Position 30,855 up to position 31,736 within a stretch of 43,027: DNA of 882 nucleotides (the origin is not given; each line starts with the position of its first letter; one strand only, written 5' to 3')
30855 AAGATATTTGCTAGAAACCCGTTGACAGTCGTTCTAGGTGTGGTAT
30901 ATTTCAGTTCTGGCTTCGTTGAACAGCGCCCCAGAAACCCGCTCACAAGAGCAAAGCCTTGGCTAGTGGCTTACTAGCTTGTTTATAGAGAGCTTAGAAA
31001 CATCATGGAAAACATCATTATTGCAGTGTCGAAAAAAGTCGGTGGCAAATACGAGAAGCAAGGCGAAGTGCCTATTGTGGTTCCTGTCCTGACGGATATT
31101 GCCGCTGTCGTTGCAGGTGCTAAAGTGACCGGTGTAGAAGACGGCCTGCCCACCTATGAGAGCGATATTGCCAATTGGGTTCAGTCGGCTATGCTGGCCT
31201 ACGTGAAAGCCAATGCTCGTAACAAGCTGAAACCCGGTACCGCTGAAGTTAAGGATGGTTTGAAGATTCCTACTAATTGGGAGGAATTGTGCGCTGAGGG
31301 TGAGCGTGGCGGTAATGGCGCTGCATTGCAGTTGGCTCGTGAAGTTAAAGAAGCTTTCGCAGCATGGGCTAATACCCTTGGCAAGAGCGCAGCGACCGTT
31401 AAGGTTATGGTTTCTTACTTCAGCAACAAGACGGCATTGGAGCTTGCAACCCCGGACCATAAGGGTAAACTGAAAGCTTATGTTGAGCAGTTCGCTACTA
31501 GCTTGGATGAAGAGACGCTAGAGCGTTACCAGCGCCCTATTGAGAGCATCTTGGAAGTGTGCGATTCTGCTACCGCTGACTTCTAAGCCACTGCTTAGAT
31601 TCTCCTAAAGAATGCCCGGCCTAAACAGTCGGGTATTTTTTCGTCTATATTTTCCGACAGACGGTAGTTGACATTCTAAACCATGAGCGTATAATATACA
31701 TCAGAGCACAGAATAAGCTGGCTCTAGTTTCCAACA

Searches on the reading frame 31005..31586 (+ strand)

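Call 87: search_protein_families(library=pfam, proteins=[window:31005-31586:+], max_evalue=0.01)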
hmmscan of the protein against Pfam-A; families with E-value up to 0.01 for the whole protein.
window:31005-31586:+ (193 aa): 1 family
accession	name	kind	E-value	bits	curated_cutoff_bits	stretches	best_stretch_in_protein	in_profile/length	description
PF25540.1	DUF7923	-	6.6e-05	23.2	24.5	1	93-166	20-92/185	Domain of unknown function (DUF7923)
